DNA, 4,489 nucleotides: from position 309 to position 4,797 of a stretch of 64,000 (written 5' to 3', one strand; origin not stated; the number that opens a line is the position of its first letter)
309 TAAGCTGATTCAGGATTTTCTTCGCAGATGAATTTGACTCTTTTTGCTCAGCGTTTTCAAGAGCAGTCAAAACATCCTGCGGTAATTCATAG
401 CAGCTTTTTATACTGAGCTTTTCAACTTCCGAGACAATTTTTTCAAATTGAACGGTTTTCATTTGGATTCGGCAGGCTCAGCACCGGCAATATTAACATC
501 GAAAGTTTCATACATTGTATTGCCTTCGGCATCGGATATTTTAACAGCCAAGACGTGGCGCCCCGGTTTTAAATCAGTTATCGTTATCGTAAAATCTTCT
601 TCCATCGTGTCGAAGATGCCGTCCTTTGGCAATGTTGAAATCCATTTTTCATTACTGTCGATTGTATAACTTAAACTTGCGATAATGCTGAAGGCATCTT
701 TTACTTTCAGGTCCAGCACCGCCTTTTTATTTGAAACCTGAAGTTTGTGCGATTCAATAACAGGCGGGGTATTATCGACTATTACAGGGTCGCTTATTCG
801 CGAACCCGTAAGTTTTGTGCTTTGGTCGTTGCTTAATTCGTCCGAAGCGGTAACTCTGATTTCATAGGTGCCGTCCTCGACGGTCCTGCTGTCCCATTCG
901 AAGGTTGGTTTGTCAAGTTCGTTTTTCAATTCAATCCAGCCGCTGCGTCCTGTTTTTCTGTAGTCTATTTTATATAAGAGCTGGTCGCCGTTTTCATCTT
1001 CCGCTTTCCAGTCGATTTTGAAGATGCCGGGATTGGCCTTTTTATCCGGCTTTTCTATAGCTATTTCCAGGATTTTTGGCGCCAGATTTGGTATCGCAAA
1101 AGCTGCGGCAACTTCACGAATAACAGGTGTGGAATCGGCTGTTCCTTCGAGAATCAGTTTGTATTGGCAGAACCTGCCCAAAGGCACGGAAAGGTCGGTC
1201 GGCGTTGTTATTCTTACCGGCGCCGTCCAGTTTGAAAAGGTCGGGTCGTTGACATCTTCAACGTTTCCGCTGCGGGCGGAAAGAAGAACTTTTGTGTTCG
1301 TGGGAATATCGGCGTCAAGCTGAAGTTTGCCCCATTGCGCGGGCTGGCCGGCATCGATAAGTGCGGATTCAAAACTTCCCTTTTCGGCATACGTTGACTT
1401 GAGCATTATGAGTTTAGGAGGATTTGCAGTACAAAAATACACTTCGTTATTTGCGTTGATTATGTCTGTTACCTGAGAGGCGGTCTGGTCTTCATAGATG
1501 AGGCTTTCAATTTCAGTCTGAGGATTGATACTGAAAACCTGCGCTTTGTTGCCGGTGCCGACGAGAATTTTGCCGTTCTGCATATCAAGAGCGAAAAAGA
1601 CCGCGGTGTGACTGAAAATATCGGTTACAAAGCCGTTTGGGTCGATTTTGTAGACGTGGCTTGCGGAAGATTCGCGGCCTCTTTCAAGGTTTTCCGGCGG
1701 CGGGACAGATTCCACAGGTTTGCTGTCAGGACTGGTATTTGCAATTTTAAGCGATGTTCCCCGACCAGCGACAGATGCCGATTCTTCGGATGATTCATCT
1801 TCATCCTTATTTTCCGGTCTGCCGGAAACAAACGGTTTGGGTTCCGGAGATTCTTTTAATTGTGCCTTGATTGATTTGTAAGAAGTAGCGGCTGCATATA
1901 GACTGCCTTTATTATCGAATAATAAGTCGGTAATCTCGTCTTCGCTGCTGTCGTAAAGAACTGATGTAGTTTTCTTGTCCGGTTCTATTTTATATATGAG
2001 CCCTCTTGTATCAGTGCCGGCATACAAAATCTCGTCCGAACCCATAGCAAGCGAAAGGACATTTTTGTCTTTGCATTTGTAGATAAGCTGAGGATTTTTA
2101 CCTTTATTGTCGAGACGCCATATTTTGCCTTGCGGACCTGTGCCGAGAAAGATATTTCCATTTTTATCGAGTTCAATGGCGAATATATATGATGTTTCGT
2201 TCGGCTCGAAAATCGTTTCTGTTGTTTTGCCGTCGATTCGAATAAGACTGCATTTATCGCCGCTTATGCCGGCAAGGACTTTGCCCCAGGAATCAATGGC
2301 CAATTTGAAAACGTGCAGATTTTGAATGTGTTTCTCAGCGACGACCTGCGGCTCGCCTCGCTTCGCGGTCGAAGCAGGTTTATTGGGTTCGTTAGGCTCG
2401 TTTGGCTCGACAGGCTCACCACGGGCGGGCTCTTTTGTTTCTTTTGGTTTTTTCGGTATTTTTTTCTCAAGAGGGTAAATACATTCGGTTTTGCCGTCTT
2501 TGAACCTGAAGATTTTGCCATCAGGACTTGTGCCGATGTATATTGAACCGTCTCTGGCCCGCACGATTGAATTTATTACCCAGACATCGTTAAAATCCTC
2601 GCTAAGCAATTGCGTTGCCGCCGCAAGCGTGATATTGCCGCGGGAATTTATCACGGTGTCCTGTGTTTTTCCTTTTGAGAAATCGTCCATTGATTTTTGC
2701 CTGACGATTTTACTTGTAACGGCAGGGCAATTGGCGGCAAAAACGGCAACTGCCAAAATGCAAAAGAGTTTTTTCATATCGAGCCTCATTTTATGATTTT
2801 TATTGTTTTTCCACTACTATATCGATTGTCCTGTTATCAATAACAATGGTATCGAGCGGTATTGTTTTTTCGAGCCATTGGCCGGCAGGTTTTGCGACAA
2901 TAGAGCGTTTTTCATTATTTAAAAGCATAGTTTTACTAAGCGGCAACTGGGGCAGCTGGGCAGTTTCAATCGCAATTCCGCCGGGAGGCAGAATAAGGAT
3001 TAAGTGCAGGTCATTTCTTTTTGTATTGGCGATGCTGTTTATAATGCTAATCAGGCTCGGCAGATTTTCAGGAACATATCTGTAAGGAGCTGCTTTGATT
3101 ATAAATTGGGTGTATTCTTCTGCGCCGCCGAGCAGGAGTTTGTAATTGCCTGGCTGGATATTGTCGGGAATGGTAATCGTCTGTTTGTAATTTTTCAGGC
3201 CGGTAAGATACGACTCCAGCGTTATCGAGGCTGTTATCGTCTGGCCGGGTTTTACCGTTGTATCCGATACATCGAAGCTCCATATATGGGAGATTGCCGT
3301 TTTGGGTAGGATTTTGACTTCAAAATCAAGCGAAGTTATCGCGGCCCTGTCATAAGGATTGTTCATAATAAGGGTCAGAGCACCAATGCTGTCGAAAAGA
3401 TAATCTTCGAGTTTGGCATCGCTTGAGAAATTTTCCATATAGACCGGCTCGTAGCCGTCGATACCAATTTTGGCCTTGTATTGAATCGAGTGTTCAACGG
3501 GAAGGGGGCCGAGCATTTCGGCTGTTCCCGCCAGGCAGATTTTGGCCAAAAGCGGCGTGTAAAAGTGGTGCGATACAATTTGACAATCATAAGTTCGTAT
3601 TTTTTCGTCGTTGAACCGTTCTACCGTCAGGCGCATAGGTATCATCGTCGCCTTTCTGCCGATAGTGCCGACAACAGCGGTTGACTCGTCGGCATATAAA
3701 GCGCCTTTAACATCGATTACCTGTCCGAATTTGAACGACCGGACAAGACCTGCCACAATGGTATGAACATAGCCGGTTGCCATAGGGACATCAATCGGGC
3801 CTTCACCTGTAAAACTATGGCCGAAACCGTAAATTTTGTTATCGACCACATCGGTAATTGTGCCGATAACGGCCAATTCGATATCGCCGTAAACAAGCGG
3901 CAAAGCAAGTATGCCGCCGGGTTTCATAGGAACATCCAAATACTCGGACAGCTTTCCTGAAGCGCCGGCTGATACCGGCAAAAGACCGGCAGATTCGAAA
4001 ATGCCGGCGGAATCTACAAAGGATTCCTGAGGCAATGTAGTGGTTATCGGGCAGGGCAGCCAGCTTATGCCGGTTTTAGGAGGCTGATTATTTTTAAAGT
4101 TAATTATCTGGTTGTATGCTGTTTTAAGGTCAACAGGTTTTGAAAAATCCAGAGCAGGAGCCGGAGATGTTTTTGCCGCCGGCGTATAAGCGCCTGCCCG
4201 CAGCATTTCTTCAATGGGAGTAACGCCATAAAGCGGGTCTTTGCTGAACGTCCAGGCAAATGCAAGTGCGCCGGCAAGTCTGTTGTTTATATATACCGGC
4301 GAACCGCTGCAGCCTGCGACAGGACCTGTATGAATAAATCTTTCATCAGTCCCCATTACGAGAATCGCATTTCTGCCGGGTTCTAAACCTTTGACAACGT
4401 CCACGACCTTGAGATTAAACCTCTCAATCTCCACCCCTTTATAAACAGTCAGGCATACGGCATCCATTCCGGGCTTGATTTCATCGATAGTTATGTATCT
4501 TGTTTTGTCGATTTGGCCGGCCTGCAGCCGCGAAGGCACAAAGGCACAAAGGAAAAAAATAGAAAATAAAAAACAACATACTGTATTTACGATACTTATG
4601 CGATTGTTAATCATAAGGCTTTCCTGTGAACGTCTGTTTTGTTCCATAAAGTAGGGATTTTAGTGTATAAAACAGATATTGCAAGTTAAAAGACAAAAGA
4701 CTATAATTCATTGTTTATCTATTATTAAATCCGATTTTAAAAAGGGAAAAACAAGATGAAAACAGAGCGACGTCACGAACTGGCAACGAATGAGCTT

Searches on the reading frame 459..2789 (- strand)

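Call 52: search_protein_families(library=pfam, proteins=[window:459-2789:-], max_evalue=0.00001)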
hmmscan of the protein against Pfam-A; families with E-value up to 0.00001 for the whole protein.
window:459-2789:- (776 aa): 1 family
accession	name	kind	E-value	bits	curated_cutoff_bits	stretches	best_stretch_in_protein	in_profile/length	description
PF07494.17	Reg_prop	-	1.9e-07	30.9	20.4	0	200-217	5-22/24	Two component regulator propeller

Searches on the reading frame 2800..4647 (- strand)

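Call 52: search_protein_families(library=pfam, proteins=[window:2800-4647:-], max_evalue=0.00001)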
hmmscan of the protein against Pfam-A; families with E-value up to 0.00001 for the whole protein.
window:2800-4647:- (615 aa): 1 family
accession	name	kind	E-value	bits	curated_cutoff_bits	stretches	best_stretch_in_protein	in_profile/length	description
PF05580.18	Peptidase_S55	-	4.4e-07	30.6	25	1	53-148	114-209/210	SpoIVB peptidase S55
